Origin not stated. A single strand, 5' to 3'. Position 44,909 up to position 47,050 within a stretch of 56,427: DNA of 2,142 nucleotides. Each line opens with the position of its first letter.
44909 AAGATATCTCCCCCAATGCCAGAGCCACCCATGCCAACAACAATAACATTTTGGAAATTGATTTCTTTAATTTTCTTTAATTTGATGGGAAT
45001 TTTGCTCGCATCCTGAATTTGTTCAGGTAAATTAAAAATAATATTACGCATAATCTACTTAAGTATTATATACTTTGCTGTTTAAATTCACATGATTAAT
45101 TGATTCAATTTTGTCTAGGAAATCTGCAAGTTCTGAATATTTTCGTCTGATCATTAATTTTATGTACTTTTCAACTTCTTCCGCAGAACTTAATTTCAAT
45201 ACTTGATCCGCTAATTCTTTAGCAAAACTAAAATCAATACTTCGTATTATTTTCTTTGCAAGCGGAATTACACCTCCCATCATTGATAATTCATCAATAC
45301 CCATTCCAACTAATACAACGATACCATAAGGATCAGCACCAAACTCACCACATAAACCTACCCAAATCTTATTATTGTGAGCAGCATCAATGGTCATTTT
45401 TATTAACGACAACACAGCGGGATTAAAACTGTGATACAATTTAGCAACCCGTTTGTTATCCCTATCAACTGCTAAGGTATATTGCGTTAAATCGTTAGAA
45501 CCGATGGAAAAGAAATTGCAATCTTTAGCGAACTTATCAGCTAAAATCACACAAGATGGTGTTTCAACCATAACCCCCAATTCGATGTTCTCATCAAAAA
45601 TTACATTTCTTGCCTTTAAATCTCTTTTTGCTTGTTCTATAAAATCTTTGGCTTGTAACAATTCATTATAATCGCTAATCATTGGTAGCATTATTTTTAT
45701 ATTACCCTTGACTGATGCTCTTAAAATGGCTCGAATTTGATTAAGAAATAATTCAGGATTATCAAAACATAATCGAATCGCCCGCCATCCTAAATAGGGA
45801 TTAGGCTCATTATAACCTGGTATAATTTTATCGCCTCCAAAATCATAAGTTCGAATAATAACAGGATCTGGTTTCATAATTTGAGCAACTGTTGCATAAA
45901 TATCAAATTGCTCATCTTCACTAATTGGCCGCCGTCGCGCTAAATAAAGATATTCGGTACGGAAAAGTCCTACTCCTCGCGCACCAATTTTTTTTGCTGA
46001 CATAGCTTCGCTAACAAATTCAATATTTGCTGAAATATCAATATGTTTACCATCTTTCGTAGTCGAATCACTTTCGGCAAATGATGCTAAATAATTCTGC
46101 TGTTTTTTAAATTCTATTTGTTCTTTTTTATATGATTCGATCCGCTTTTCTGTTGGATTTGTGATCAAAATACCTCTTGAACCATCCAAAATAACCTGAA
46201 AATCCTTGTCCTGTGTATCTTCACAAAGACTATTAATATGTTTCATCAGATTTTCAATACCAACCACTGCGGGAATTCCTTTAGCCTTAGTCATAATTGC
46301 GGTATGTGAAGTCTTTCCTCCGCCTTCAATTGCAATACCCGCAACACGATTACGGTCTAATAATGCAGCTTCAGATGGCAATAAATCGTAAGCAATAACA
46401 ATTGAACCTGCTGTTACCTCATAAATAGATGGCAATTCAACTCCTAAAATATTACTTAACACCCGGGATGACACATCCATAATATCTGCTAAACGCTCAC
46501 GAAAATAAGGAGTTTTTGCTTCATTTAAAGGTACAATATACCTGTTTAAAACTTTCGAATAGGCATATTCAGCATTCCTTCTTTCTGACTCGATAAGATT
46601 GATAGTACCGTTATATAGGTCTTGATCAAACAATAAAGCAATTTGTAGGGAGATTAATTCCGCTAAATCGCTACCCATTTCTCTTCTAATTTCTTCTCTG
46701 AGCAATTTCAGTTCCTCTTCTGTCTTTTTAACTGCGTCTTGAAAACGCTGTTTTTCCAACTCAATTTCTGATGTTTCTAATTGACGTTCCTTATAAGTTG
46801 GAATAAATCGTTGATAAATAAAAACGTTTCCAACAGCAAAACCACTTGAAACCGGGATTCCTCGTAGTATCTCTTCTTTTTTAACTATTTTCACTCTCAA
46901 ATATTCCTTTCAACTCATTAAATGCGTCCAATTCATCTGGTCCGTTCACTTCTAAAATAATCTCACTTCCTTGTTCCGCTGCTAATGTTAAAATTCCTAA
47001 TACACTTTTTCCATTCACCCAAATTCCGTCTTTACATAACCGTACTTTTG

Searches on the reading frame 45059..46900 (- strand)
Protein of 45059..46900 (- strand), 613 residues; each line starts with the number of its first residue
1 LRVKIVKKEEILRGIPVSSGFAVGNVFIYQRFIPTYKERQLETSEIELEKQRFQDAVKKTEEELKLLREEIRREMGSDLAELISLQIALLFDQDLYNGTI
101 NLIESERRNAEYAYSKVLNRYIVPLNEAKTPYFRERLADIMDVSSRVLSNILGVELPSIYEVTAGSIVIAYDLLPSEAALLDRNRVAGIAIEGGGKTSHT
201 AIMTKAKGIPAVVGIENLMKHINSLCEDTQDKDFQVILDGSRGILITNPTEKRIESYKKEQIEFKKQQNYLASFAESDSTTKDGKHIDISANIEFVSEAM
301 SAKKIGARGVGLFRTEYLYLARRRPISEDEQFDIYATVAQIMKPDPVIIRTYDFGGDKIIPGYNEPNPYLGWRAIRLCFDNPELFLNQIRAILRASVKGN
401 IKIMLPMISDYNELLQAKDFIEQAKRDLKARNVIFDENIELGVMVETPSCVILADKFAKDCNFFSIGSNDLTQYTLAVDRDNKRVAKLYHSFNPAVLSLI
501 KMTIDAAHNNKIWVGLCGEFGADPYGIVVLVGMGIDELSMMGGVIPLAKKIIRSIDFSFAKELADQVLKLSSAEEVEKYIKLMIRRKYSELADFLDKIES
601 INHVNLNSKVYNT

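Call 108: search_protein_families(library=pfam, proteins=[window:45059-46900:-], max_evalue=0.00001)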
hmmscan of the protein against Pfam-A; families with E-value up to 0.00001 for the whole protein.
window:45059-46900:- (613 aa): 3 families
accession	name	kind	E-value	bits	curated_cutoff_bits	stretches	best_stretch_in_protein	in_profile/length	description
PF02896.24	PEP-utilizers_C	-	8.6e-108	360.4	22.8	1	273-556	6-292/293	PEP-utilising enzyme, PEP-binding domain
PF05524.18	PEP-utilisers_N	-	4e-25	88.8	24.4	1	13-136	1-121/121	PEP-utilising enzyme, N-terminal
PF00391.29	PEP-utilizers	-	1e-17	63.9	23.1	1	164-243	3-72/72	PEP-utilising enzyme, mobile domain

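Call 109: search_protein_families(library=padloc, proteins=[window:45059-46900:-], max_evalue=0.00001)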
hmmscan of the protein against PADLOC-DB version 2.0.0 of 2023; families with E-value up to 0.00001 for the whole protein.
window:45059-46900:- (613 aa): 0 families
